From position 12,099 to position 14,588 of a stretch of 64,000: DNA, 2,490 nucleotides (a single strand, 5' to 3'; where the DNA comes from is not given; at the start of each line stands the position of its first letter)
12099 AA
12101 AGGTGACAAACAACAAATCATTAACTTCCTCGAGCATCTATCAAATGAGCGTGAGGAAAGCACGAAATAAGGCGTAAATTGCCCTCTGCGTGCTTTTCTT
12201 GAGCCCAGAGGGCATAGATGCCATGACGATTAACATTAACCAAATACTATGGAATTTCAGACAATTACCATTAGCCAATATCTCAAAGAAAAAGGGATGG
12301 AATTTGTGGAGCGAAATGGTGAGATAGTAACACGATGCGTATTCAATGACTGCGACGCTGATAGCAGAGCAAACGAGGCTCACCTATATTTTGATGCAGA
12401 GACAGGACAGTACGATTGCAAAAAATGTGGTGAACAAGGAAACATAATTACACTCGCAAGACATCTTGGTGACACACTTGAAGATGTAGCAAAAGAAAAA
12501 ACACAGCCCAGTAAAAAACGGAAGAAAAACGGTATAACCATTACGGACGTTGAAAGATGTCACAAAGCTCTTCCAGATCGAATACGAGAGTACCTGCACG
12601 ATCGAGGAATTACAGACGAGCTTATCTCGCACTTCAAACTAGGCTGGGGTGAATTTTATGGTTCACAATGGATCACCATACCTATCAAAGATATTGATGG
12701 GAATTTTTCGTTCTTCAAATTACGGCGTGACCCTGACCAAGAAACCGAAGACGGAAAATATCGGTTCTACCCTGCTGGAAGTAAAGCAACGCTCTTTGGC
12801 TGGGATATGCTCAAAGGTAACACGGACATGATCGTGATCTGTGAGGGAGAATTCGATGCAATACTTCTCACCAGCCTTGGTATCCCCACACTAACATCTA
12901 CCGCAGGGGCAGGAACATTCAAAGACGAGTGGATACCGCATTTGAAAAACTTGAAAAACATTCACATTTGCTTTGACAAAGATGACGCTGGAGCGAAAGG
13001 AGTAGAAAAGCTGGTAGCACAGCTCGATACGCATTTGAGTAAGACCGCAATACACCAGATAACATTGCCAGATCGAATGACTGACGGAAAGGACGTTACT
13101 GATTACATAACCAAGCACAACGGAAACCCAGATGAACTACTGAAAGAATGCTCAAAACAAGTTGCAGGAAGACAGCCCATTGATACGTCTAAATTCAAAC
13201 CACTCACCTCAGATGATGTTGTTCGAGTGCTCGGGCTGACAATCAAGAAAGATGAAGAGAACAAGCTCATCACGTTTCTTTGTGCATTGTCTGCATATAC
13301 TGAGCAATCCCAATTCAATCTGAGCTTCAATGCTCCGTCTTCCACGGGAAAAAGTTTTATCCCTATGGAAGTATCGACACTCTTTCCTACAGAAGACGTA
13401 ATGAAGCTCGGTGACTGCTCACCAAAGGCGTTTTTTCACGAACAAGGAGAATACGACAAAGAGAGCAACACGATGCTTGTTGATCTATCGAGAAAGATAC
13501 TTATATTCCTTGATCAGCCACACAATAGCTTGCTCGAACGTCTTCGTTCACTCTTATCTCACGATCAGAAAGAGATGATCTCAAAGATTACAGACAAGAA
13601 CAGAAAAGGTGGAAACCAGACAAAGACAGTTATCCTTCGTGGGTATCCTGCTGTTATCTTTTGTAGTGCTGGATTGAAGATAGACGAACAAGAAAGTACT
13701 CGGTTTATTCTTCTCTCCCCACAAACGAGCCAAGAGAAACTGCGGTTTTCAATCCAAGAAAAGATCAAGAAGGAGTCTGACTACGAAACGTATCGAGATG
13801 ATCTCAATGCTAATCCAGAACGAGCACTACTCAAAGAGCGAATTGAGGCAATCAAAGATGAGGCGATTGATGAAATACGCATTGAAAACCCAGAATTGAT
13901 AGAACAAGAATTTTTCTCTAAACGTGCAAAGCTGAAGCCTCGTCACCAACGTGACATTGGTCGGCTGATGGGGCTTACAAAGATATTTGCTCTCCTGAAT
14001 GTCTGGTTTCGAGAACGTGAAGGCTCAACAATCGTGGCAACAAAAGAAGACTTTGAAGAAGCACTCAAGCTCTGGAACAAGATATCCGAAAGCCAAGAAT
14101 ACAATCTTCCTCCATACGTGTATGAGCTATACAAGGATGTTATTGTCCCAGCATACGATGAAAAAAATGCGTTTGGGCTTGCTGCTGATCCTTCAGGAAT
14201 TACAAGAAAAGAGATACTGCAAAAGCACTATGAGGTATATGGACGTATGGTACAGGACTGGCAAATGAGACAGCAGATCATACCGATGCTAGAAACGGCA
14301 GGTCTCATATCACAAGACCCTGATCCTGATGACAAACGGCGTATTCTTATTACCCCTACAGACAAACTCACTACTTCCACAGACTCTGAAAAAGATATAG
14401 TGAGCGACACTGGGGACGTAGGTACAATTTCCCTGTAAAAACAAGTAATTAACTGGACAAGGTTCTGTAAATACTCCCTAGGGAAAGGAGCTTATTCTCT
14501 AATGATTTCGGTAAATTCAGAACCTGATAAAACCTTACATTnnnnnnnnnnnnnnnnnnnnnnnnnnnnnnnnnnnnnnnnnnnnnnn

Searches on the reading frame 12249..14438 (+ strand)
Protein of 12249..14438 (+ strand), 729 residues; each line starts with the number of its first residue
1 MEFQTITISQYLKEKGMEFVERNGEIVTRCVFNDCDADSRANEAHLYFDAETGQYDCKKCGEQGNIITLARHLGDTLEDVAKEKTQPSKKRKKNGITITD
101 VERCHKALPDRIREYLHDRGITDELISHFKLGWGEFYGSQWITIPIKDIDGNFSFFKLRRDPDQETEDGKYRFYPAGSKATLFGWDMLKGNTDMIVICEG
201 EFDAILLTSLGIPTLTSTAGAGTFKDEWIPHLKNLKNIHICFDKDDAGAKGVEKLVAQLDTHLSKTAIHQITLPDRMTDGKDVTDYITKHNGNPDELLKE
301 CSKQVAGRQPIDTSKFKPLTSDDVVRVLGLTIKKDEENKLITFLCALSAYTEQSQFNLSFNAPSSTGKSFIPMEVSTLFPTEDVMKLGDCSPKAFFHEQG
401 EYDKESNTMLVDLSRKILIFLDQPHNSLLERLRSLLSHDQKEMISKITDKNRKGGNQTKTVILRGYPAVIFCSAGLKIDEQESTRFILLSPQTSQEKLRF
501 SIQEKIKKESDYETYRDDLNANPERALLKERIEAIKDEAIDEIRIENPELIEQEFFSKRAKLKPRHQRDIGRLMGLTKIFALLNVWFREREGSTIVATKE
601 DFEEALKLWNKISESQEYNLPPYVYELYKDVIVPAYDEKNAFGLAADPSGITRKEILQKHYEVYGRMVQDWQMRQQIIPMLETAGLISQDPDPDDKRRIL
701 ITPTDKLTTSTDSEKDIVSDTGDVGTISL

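Call 7: search_protein_families(library=pfam, proteins=[window:12249-14438:+], max_evalue=0.01)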
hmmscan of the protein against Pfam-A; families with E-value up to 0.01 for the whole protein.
window:12249-14438:+ (729 aa): 4 families
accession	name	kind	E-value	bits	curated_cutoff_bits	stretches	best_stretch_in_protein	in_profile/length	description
PF13155.12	Toprim_2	-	2.6e-11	44.2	22.1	1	196-287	1-88/88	Toprim-like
PF13662.12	Toprim_4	-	6e-05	23.6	25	1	194-261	2-77/85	Toprim domain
PF01751.28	Toprim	-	0.00048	20.7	23.1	1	195-265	2-86/96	Toprim domain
PF08275.17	DNAG_N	-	0.009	16.5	26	0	109-134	11-36/128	DNA primase catalytic core, N-terminal domain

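Call 44: find_related_loci(query=window:12249-14438:+, collection=viral_contigs, flank=8000)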
Query window:12249-14438:+ (729 aa) in viral_contigs; peptide patterns used: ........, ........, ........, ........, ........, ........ (x = any residue, [..] = any of these).
24 stretches matched a pattern, but none encodes a relative of the query by tblastn (E <= 1e-3).

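Call 47: find_homologous_proteins(query=window:12249-14438:+, max_evalue=1e-20)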
Query window:12249-14438:+ (729 aa): 2173 proteins with E <= 1e-20 among 8000 candidates; the best 120 are listed.
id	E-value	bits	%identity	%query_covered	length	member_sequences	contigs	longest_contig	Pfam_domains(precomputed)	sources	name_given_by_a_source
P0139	0.0e+0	1669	100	100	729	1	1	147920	PF27228.1,PF13155.13,PF13662.13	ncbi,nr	ncbi:toprim domain-containing protein [Candidatus Nomurabacteria bacterium]|nr:toprim domain-contain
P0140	0.0e+0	1357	81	99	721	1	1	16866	PF27228.1,PF13155.13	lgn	-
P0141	0.0e+0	1353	80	99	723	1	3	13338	PF27228.1,PF13155.13,PF13662.13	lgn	-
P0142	0.0e+0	1314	80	99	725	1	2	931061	PF27228.1,PF13155.13,PF13662.13,PF01751.29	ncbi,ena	-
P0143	0.0e+0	1305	79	97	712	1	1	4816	PF27228.1,PF13155.13,PF13662.13,PF01751.29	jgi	-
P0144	0.0e+0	1260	74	99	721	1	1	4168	PF27228.1,PF13155.13,PF13662.13,PF01751.29,PF13362.13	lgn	-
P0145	0.0e+0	1222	72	99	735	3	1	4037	PF27228.1,PF13155.13,PF13662.13,PF01751.29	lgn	-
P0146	0.0e+0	1190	70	99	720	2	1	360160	PF27228.1,PF13155.13,PF13362.13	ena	-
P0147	0.0e+0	1179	69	99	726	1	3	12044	PF27228.1,PF13155.13,PF13662.13,PF01751.29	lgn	-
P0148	0.0e+0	1158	69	99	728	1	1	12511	PF27228.1,PF13155.13,PF13662.13,PF01751.29,PF13362.13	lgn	-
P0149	0.0e+0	1140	68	100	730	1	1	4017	PF27228.1,PF13155.13,PF13662.13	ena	-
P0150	0.0e+0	1097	64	99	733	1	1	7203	PF13155.13,PF13662.13,PF01751.29,PF13362.13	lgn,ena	-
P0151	0.0e+0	1091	64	99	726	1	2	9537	PF13155.13,PF13662.13,PF01751.29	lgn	-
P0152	0.0e+0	1088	65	98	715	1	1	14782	PF13155.13,PF13662.13,PF13362.13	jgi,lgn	jgi:DNA primase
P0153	0.0e+0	1087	64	99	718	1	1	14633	PF13155.13,PF13662.13,PF01751.29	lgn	-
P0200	6.3e-284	962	58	99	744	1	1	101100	PF13155.13,PF13662.13,PF13362.13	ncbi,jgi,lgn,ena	ncbi:MAG: toprim domain-containing protein [Candidatus Doudnabacteria bacterium]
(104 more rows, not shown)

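Call 48: find_encoding_contigs(protein=P0140, flank=10000, max_places=2)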
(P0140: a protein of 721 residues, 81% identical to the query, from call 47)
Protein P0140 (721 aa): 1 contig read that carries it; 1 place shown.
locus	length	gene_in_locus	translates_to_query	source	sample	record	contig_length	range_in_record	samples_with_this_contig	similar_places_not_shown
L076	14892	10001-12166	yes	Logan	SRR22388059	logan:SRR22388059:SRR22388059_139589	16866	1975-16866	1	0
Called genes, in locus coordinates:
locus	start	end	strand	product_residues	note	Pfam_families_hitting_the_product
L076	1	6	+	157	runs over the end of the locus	-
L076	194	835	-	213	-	-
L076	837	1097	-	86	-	-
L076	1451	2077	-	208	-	PF13328:HD_4, PF01966:HD (weak)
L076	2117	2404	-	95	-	-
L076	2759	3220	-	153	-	-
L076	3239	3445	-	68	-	-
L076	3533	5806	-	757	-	PF00270:DEAD (faint), PF04851:ResIII, PF18766:SWI2_SNF2 (weak), PF25199:nSTAND_NTPase5 (faint)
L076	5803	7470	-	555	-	PF02086:MethyltransfD12 (faint), PF01555:N6_N4_Mtase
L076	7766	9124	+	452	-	-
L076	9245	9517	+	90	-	PF18903:DUF5659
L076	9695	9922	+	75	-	-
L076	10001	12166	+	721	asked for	PF13155:Toprim_2, PF27228:MTBMA_p00010_2nd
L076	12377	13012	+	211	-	-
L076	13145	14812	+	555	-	PF00239:Resolvase, PF07508:Recombinase (weak), PF13408:Zn_ribbon_recom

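Call 49: find_encoding_contigs(protein=P0142, flank=10000, max_places=2)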
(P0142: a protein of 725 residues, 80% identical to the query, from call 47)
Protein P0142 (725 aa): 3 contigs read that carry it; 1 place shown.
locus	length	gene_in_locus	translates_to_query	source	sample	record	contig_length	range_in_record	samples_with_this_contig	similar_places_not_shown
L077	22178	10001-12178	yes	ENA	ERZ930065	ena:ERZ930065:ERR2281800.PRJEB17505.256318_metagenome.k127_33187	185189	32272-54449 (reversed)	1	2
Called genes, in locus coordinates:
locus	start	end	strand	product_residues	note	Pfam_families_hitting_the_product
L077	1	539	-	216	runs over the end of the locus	PF03141:Methyltransf_29, PF08003:Methyltransf_9, PF13489:Methyltransf_23, PF01209:Ubie_methyltran, PF13847:Methyltransf_31, PF08241:Methyltransf_11, PF08242:Methyltransf_12, PF13649:Methyltransf_25, +3 more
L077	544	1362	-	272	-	PF13489:Methyltransf_23, PF13847:Methyltransf_31 (faint), PF08241:Methyltransf_11 (weak), PF08242:Methyltransf_12 (weak), PF13649:Methyltransf_25 (weak)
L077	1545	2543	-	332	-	PF00078:RVT_1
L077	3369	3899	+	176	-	-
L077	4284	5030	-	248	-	-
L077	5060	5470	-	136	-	-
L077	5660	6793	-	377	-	PF20731:RE_NgoFVII_C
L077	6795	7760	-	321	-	PF00145:DNA_methylase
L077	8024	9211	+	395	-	-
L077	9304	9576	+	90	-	PF18903:DUF5659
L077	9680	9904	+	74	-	-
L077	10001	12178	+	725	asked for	PF01751:Toprim (faint), PF13155:Toprim_2, PF13662:Toprim_4, PF27228:MTBMA_p00010_2nd (weak)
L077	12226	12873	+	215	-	-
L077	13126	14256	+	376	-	PF14659:Phage_int_SAM_3 (weak), PF00589:Phage_integrase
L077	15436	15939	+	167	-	-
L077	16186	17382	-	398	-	PF00817:IMS, PF11799:IMS_C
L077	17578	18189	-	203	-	PF01726:LexA_DNA_bind, PF13730:HTH_36 (weak), PF00717:Peptidase_S24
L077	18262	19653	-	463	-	PF00224:PK, PF02887:PK_C (weak)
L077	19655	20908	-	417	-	PF00089:Trypsin, PF13365:Trypsin_2, PF00595:PDZ (faint), PF13180:PDZ_2, PF17820:PDZ_6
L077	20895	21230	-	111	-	-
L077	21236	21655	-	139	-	PF22811:Zn_ribbon_NrdR (weak), PF03477:ATP-cone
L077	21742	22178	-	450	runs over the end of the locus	PF00091:Tubulin, PF12327:FtsZ_C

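Call 50: find_encoding_contigs(protein=P0141, flank=10000, max_places=3)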
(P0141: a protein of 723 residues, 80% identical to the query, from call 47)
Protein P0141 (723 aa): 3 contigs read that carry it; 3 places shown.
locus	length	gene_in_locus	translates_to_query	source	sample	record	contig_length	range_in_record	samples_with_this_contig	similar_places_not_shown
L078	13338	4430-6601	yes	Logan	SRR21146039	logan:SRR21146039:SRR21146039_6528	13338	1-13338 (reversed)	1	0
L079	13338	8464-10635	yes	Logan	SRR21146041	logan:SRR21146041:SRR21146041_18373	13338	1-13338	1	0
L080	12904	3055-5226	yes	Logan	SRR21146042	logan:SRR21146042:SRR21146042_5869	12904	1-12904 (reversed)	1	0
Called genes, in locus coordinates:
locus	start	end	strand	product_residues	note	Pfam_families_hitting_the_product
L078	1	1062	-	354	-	?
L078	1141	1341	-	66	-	PF12728:HTH_17, PF00376:MerR, PF13411:MerR_1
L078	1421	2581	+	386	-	-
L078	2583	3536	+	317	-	-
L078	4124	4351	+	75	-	-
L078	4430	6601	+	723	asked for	PF13155:Toprim_2, PF13662:Toprim_4 (weak), PF27228:MTBMA_p00010_2nd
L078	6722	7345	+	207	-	-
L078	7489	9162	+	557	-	PF00239:Resolvase, PF07508:Recombinase (faint), PF13408:Zn_ribbon_recom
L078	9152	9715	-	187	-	-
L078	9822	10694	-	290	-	PF02498:Bro-N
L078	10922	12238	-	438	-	PF01420:Methylase_S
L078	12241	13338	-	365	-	?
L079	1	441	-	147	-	?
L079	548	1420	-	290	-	PF02498:Bro-N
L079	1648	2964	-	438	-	PF01420:Methylase_S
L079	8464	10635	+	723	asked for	PF13155:Toprim_2, PF13662:Toprim_4 (weak), PF27228:MTBMA_p00010_2nd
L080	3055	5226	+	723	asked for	PF13155:Toprim_2, PF13662:Toprim_4 (weak), PF27228:MTBMA_p00010_2nd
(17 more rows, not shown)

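Call 63: find_related_loci(query=A1, collection=viral_contigs, flank=6000)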
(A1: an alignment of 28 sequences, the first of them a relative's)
Query A1 (729 aa) in viral_contigs; peptide patterns used: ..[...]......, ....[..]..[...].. (x = any residue, [..] = any of these).
600 stretches matched a pattern (row limit reached: there are more); 261 encode a relative of the query (tblastn E <= 1e-3); the best 80 are kept; 80 distinct loci.
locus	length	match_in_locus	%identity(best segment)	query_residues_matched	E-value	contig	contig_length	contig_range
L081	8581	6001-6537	41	106-298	4e-32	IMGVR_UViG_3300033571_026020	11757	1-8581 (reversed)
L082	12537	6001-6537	41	106-298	4e-32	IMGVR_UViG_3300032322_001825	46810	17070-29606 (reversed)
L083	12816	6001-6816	35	35-294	1e-30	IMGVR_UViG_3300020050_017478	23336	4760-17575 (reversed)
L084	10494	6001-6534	39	101-289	3e-30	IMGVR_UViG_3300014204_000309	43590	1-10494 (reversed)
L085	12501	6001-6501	43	112-290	7e-29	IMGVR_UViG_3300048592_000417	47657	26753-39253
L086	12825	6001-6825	30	10-288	2e-27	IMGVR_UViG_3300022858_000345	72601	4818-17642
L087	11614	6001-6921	30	10-309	5e-27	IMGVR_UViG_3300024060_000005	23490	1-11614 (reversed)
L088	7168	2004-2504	38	108-291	5e-27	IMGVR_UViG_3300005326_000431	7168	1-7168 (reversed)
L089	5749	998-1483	37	113-289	6e-24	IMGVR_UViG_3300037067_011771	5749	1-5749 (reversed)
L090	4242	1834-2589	30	8-275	2e-23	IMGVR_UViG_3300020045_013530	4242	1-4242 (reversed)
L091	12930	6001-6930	28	5-293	2e-22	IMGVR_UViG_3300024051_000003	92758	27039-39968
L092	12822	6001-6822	29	11-291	2e-21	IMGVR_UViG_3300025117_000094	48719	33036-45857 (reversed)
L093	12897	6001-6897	29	7-288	7e-20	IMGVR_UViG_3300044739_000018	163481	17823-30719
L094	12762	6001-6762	30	32-287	1e-19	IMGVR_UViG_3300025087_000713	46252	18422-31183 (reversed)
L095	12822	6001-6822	31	53-299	9e-22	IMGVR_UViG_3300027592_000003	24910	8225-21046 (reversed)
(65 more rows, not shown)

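Call 64: find_encoding_contigs(protein=P0146, flank=10000, max_places=2)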
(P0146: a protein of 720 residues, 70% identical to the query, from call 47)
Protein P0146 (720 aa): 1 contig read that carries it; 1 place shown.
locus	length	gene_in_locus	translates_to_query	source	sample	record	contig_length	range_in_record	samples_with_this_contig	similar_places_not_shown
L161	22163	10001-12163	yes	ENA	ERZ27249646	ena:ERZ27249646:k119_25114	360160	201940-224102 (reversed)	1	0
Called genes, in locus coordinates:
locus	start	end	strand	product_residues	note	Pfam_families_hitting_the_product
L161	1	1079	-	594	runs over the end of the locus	PF00664:ABC_membrane, PF00005:ABC_tran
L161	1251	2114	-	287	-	PF02498:Bro-N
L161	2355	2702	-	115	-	-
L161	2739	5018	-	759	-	PF04851:ResIII, PF18766:SWI2_SNF2 (faint)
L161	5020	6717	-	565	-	PF01555:N6_N4_Mtase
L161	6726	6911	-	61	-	PF12728:HTH_17, PF13411:MerR_1, PF00376:MerR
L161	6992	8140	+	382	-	-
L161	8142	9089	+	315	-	-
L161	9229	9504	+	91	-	PF18903:DUF5659 (weak)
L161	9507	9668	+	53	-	-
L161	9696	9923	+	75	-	-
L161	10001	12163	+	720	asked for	PF13155:Toprim_2, PF13362:Toprim_3 (faint), PF27228:MTBMA_p00010_2nd (weak)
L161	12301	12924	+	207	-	-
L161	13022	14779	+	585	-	PF00239:Resolvase, PF07508:Recombinase (weak), PF13408:Zn_ribbon_recom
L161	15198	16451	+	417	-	-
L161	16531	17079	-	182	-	-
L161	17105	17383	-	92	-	-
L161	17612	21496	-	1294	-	PF04997:RNA_pol_Rpb1_1, PF00623:RNA_pol_Rpb1_2, PF04983:RNA_pol_Rpb1_3, PF04998:RNA_pol_Rpb1_5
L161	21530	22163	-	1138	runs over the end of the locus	PF04563:RNA_pol_Rpb2_1, PF04561:RNA_pol_Rpb2_2, PF04565:RNA_pol_Rpb2_3, PF10385:RNA_pol_Rpb2_45, PF00562:RNA_pol_Rpb2_6, PF04560:RNA_pol_Rpb2_7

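Call 65: find_encoding_contigs(protein=P0200, flank=10000, max_places=2)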
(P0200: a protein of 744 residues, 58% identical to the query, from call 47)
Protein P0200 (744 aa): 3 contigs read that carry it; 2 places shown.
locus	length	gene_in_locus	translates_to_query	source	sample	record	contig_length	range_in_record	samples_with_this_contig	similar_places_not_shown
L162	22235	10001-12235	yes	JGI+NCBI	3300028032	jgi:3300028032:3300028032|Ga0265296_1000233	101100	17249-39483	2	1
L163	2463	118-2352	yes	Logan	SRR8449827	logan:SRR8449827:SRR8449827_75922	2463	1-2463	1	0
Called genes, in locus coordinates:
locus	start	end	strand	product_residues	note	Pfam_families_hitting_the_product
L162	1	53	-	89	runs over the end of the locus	-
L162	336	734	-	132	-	-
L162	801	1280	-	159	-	-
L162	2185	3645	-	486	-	-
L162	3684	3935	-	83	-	-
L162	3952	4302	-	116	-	-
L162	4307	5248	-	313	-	PF00565:SNase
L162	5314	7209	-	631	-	-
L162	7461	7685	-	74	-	PF12728:HTH_17, PF13411:MerR_1, PF00376:MerR (weak)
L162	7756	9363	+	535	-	-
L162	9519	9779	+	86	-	PF18903:DUF5659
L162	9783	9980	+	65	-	-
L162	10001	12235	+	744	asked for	PF13155:Toprim_2, PF13362:Toprim_3 (weak), PF13662:Toprim_4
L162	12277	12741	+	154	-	-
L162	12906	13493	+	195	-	-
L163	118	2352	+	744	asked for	PF13155:Toprim_2, PF13362:Toprim_3 (weak), PF13662:Toprim_4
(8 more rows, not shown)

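Call 72: search_protein_families(library=phrogs, proteins=[window:12249-14438:+], max_evalue=0.001)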
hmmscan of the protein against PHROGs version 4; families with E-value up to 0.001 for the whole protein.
window:12249-14438:+ (729 aa): 5 families
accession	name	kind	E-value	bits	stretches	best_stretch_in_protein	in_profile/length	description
phrog_47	-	DNA, RNA and nucleotide metabolism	8.4e-34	118.2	1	10-300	33-332/947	DNA primase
phrog_239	-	DNA, RNA and nucleotide metabolism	6.7e-24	85.8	1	21-305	34-312/801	DNA primase/helicase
phrog_849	-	DNA, RNA and nucleotide metabolism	1.4e-21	78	1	105-293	142-334/435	DNA primase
phrog_6444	-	DNA, RNA and nucleotide metabolism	2.4e-15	57.3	1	191-291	258-355/577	DNA primase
phrog_1139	-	DNA, RNA and nucleotide metabolism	7.4e-06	25.2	1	48-294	43-276/895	DNA primase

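Call 78: search_dna_similar(query=window:12249-14438:+, collection=plasmids, mode=protein, max_rows=10)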
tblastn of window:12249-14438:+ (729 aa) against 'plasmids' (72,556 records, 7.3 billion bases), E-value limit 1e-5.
Records with a match: 14; places in all: 14; records where one place covers at least 80% of the query: 0.
Best place of each record, by identity: <60% 14.
By first word of the organism name: Escherichia 6; Enterobacter 2; Paenibacillus 1; Subdoligranulum 1; Salmonella 1; Salinibacter 1; Pseudomonas 1; Legionella 1.
By predicted mobility (MOB-suite, as given by PLSDB): non-mobilizable 12; conjugative 2.
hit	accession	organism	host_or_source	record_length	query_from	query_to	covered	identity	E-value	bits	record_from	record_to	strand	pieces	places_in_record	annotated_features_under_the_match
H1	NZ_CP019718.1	Paenibacillus larvae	honeybees,cell culture,foul brood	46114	24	297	38%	23.5%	2e-6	59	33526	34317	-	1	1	CHC2 zinc finger domain-containing protein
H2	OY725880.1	Subdoligranulum variabile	-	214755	51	298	34%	25.6%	2e-7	62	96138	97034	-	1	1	none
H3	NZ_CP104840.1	Enterobacter cloacae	Homo sapiens,other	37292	81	297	30%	26.6%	2e-9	69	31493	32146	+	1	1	toprim domain-containing protein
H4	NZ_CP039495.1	Salmonella enterica subsp. enterica serovar Bareilly str. ...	Homo sapiens,Human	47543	79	276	27%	28.4%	2e-9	69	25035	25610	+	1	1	toprim domain-containing protein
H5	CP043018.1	Escherichia coli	Homo sapiens,feces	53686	79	274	27%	28.2%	2e-8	66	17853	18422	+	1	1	record has no annotation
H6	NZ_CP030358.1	Salinibacter ruber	-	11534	109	289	25%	28.2%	3e-9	68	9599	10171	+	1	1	none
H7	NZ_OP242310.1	Escherichia coli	Homo sapiens,stool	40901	114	274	22%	29.2%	1e-8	66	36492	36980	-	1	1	toprim domain-containing protein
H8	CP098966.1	Escherichia coli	culture,Pooled faeces sample collected ...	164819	114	274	22%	29.2%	2e-8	66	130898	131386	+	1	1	toprim domain-containing protein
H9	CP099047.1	Escherichia coli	culture,Pooled faeces sample collected ...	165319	114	274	22%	29.2%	2e-8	66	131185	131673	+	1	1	toprim domain-containing protein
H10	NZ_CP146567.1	Escherichia coli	-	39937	114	274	22%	28.7%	3e-8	65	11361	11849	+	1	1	toprim domain-containing protein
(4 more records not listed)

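Call 79: search_dna_similar(query=window:12249-14438:+, collection=phages, mode=protein, max_rows=10)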
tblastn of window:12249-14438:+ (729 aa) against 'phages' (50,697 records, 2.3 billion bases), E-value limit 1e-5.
Records with a match: 492; places in all: 492; records where one place covers at least 80% of the query: 0.
Best place of each record, by identity: <60% 492.
By first word of the organism name: Salmonella 110; Escherichia 103; Mycobacterium 81; Vibrio 60; Microbacterium 36; Clostridium 32; Bacillus 8; Phage 8; Bacteriophage 6; Enterobacteria 6; and 23 more.
By host as written in the record: Mycobacterium smegmatis mc2 155 56; - 50; Escherichia coli 41; Vibrio harveyi BAA-1116 36; Clostridium sporogenes ATCC-15579 30; Microbacterium foliorum NRRL B-24224 25; Salmonella enterica 17; Salmonella sp. 17; and 102 more.
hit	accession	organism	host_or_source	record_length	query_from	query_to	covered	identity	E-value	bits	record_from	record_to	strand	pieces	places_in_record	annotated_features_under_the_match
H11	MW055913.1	Arthrobacter phage Wollypog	Arthrobacter globiformis B-2979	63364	23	363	47%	27.1%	4e-20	102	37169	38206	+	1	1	50: DNA primase/helicase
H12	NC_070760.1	Arthrobacter phage Wollypog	Arthrobacter globiformis B-2979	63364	23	363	47%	27.1%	4e-20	102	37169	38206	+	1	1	50: DNA primase/helicase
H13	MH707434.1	Bacillus phage BSP19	Bacillus subtilis KACC 17797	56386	25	424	55%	22.7%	1e-11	75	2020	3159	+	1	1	putative DNA primase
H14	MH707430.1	Bacillus phage BSP7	Bacillus subtilis ATCC 21336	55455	25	424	55%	22.7%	1e-11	75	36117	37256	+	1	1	putative DNA primase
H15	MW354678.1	Bacillus phage BSTP12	Bacillus subtilis BSC16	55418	25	424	55%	22.7%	2e-11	74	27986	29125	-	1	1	BSTP12_050: DNA primase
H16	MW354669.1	Bacillus phage BSTP5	Bacillus subtilis BSC21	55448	25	424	55%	22.7%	2e-11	74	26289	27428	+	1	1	DNA primase small subunit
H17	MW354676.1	Bacillus phage BSTP8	Bacillus subtilis KCCM12150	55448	25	424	55%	22.7%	2e-11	74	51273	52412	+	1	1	BSTP8_078: DNA primase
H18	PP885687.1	Tunturiibacter phage Tunturi_4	Tunturiibacter empetritectus M8UP27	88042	5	306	41%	27.2%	1e-15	87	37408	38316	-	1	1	DNA primase/helicase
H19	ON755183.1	Microbacterium phage Sparcetus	Microbacterium foliorum NRRL B-24224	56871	21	287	37%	30.5%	7e-20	101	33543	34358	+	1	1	51: DNA primase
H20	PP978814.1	Microbacterium phage Ajin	Microbacterium foliorum NRRL B-24224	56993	21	287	37%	30.5%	7e-20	101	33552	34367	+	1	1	51: DNA primase/helicase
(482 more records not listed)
